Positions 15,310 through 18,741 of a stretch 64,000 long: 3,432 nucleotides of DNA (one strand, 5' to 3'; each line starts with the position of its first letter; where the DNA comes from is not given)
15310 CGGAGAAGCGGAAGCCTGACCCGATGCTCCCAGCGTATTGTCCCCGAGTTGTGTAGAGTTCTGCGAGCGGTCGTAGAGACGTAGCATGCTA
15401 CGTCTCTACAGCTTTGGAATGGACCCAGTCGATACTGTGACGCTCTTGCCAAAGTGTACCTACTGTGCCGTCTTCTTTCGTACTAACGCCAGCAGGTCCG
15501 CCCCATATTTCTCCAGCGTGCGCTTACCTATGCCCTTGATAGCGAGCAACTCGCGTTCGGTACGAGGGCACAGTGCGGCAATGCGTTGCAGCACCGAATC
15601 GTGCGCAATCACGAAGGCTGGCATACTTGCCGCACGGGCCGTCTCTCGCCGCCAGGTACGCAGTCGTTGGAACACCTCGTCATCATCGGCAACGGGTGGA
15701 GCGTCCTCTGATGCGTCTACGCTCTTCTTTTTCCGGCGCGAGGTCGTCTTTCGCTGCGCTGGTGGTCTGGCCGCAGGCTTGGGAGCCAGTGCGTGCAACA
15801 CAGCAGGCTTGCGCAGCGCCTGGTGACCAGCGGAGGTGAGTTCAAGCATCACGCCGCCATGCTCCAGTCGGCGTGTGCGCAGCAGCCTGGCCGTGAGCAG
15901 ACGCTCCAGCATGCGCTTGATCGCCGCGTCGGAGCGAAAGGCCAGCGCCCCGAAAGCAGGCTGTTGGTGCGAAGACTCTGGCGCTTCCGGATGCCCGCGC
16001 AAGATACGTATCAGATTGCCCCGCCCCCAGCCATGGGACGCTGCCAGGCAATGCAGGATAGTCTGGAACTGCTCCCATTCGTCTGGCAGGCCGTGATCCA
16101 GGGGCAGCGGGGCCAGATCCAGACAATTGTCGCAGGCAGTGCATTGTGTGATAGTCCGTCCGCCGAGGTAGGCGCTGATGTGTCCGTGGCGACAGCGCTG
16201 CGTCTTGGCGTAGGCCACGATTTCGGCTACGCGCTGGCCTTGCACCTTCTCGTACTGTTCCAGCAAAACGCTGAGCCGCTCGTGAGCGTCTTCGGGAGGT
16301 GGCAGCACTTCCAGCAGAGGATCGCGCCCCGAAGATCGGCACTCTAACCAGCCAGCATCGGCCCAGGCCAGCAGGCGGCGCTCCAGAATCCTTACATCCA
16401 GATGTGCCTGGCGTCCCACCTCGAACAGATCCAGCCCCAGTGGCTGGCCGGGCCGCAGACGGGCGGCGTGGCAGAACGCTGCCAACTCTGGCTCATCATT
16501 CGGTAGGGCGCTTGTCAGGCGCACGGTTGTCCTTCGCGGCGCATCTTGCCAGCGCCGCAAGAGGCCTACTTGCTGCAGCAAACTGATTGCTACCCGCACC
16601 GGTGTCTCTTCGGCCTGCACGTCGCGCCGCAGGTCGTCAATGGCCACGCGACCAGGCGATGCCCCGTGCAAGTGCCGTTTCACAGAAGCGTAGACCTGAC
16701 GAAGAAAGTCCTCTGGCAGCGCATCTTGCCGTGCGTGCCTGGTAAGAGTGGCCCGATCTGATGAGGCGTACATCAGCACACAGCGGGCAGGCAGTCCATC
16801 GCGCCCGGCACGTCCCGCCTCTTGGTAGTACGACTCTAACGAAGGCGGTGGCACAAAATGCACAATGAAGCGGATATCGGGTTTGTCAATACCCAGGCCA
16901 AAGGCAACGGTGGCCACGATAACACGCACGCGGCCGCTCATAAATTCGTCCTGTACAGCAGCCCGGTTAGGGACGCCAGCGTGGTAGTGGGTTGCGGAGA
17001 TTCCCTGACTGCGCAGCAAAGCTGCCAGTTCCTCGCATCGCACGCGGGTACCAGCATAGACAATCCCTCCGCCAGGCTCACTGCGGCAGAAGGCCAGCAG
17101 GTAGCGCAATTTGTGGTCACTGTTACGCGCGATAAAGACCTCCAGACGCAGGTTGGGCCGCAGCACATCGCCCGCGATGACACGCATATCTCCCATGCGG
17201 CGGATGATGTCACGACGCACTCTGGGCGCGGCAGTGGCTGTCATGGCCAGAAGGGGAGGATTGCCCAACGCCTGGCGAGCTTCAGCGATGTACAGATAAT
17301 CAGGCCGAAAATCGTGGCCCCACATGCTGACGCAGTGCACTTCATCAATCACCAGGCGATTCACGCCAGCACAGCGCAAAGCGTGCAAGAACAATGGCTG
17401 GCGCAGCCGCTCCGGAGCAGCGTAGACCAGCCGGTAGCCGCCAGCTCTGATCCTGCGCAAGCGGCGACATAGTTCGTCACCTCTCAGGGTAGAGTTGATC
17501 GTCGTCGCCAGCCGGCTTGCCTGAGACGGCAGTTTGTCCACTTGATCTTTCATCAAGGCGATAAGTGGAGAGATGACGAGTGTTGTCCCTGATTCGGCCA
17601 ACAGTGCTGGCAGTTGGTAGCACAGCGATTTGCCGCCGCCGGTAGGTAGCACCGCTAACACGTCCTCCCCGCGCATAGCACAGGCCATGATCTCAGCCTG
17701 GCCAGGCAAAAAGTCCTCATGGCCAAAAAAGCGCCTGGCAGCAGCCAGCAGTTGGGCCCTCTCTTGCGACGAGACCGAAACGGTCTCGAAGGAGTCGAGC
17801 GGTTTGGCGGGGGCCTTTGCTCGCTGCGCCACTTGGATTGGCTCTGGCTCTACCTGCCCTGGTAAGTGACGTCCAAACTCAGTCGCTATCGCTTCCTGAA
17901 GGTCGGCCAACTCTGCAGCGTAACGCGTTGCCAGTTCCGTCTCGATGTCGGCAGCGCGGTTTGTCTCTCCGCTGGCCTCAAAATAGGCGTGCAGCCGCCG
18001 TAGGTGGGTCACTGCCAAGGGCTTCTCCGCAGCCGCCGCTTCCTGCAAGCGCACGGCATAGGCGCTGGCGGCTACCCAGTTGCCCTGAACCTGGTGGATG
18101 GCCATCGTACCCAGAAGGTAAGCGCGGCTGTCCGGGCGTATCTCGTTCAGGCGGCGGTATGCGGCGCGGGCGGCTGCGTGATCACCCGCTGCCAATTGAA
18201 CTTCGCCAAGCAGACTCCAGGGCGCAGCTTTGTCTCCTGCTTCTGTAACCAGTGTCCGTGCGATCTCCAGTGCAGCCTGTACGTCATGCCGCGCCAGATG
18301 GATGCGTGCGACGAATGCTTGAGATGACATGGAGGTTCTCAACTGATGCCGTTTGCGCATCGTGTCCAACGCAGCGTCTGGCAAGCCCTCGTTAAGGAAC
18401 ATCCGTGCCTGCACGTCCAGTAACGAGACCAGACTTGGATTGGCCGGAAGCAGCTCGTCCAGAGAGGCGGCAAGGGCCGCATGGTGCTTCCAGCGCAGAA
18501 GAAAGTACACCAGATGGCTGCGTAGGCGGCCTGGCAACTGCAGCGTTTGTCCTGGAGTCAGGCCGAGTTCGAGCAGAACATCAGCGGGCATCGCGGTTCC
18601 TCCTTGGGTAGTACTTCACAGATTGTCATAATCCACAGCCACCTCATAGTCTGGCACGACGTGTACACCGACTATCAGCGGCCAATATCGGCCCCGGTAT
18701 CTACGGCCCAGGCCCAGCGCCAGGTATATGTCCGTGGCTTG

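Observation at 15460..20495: Tight four-gene operon: DUF488, DUF488, a hypothetical protein, and a RecQ helicase with a 270-aa N-terminal TPR-like extension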

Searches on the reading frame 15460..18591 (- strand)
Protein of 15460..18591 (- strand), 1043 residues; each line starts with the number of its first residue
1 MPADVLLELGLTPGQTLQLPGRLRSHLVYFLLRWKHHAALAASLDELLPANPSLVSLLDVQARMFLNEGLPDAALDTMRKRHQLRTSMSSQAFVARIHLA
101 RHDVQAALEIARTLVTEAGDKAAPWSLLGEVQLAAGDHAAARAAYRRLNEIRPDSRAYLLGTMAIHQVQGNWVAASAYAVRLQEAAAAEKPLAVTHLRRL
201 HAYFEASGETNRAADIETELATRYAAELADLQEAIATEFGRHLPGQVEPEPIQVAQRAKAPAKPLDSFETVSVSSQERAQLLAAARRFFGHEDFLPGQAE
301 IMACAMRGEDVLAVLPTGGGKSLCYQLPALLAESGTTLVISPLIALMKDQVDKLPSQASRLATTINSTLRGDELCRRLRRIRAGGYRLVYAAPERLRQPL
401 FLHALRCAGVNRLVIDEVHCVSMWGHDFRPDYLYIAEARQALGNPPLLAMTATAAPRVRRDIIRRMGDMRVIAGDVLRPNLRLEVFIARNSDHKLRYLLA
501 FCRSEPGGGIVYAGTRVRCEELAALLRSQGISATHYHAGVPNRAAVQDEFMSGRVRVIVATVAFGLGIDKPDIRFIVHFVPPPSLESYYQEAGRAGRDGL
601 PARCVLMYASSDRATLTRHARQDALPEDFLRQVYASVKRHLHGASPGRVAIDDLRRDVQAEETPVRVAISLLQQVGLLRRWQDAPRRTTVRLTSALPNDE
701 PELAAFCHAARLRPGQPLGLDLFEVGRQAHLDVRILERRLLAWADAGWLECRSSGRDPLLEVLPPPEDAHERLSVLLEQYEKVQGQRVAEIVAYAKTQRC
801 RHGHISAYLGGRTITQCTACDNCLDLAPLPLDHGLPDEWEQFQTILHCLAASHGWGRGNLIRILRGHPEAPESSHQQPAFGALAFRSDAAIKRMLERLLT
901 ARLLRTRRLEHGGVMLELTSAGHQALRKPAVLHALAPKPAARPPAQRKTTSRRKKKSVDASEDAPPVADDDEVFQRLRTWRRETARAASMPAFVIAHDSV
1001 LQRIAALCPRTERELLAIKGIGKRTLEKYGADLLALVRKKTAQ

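Call 3: search_protein_families(library=pfam, proteins=[window:15460-18591:-], max_evalue=0.01)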
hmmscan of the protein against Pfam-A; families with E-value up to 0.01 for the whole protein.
window:15460-18591:- (1043 aa): 11 families
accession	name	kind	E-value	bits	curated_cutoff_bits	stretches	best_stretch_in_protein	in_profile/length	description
PF00270.35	DEAD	-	1.3e-26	93.8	26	1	296-457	2-162/167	DEAD/DEAH box helicase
PF00570.28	HRDC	-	1.3e-21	76.7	23.8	1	971-1037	2-68/68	HRDC domain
PF00271.37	Helicase_C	-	7.4e-16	58.8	23.5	1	495-599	3-110/110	Helicase conserved C-terminal domain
PF16124.10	RecQ_Zn_bind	-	2.1e-07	32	25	1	778-824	18-66/66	RecQ zinc-binding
PF14559.12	TPR_19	-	7e-06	26.7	25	1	99-158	2-62/68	Tetratricopeptide repeat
PF09382.16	RQC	-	0.00014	22.1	23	1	840-929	9-100/114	RQC domain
PF13432.12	TPR_16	-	0.0014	19.5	32.7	1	95-155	4-64/65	Tetratricopeptide repeat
PF23914.1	TPR_CcmH_CycH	-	0.002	18.4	42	1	112-162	40-90/158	Cytochrome c-type biogenesis protein H TPR domain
PF13424.12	TPR_12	-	0.0022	18.6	30.1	1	98-148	20-71/77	Tetratricopeptide repeat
PF07719.23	TPR_2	-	0.0063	17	27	0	123-154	2-33/34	Tetratricopeptide repeat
PF13174.12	TPR_6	-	0.0072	17.3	26.3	0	128-155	6-33/33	Tetratricopeptide repeat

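Call 4: search_protein_families(library=padloc, proteins=[window:15460-18591:-], max_evalue=0.01)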
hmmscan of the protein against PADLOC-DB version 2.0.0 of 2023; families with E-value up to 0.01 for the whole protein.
window:15460-18591:- (1043 aa): 29 families (the best 25 are shown)
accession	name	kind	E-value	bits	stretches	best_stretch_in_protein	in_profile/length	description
PDLC02864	DpdF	-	9.8e-156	518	2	276-637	5-367/610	DpdF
PDLC02861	DpdF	-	3e-140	466.4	2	274-620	9-355/611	DpdF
PDLC02870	DpdF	-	1.8e-121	404.3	2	286-677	6-393/534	DpdF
PDLC03928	PsyrT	-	2.5e-107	357.9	2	278-676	5-407/689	-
PDLC02865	DpdF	-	2.4e-85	285.2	2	279-627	745-1098/1499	DpdF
PDLC02859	DpdF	-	5.9e-56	188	1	284-614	91-431/545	DpdF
PDLC02868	DpdF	-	8.6e-48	160.8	2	285-465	330-516/1078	DpdF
PDLC02863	DpdF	-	2.4e-45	153.3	2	459-824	2-373/488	DpdF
PDLC02872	DpdF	-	9.3e-45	151.4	1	304-647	170-544/859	DpdF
PDLC01089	C3a193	-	2.3e-41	140.1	2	309-463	268-428/983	poss. alt. Cas3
PDLC02855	DpdF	-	5e-36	122.3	1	308-611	157-482/825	DpdF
PDLC02857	DpdF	-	7.9e-35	118.1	1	296-632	181-562/911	DpdF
PDLC02867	DpdF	-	3.3e-34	116.3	1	286-613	125-483/855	DpdF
PDLC02858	DpdF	-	5.2e-25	86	1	293-610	151-476/504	DpdF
PDLC02862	DpdF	-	4.2e-22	75.8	1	307-612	134-469/811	DpdF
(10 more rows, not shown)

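Call 6: search_protein_families(library=ncbifam, proteins=[window:15460-18591:-], max_evalue=0.001)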
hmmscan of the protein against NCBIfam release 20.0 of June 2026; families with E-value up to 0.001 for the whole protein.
window:15460-18591:- (1043 aa): 26 families (the best 25 are shown)
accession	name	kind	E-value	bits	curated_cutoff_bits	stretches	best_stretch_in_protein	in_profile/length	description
TIGR01389.1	recQ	equivalog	2.2e-146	488.8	640.2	2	286-626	6-346/591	DNA helicase RecQ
NF008279.0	PRK11057.1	equivalog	1.6e-119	400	1015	2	285-619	17-351/608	ATP-dependent DNA helicase RecQ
TIGR00614.1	recQ_fam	subfamily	1.7e-104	350.2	219.8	1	287-642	5-366/470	RecQ family ATP-dependent DNA helicase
NF041063.1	DpdF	equivalog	2e-59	202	550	1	302-625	152-499/813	protein DpdF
NF053631.1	RNA_helic_CshA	equivalog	4.2e-20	72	646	1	287-603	15-336/434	degradosome RNA helicase CshA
NF008394.0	PRK11192.1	equivalog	6.5e-18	64.8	507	1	289-618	21-361/441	ATP-dependent RNA helicase SrmB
TIGR03817.1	DECH_helic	hypoth_equivalog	4.4e-16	58.3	874.1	2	498-607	274-382/742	helicase/secretion neighborhood putative DEAH-box helicase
TIGR04121.1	DEXH_lig_assoc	equivalog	6.1e-14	50.7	850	1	297-597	17-345/804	ligase-associated DNA damage response DEXH box helicase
NF053711.1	RNA_heli_RhlE1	exception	8.3e-14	51.2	750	1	290-607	20-347/434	RNA helicase RhlE1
NF053636.1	DDHlcsCsdAPsy1082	equivalog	2.1e-13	49.6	890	1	279-617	11-356/512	DEAD/DEAH box helicase CsdA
NF008744.0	PRK11776.1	equivalog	9.6e-13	47.5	524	1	288-615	21-353/460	ATP-dependent RNA helicase DbpA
NF008642.0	PRK11634.1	equivalog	2.1e-12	46.3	989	1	279-618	15-359/628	DEAD/DEAH family ATP-dependent RNA helicase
TIGR02917.1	PEP_TPR_lipo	equivalog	1.5e-09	36.3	312.2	1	42-178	520-657/899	XrtA/PEP-CTERM system TPR-repeat protein PrsT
NF003419.0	PRK04837.1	equivalog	3.5e-09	35.9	588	1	478-601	228-353/424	ATP-dependent RNA helicase RhlB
NF001308.0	PRK00254.1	equivalog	5.7e-08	31.4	1216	0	290-422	20-151/720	ATP-dependent DNA helicase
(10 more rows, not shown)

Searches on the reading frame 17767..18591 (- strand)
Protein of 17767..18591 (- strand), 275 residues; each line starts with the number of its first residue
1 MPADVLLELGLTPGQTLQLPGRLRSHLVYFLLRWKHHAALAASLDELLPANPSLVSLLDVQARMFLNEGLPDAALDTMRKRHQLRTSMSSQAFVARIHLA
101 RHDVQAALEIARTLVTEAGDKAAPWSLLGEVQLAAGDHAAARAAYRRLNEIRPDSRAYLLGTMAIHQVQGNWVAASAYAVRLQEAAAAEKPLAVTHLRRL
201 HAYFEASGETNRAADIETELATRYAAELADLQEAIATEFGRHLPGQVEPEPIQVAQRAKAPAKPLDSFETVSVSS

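Call 30: find_homologous_proteins(query=window:17767-18591:-, max_evalue=0.001)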
Query seq(275 aa) (275 aa): 2 proteins with E <= 0.001 among 8000 candidates.
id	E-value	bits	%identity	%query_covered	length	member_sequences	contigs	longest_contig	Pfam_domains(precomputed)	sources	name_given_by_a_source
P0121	6.3e-76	273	65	79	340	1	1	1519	-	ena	-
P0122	1.9e-62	229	55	79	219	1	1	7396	PF14559.13,PF23914.2,PF17874.8,PF13424.13,PF13176.13,PF13432.13,PF13428.13,PF07719.24,PF13174.13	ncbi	ncbi:MAG: tetratricopeptide repeat protein, partial [Anaerolineae bacterium]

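Call 88: search_protein_families(library=phrogs, proteins=[window:17767-18591:-], max_evalue=0.001)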
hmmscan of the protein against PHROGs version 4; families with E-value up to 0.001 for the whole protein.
window:17767-18591:- (275 aa): 0 families
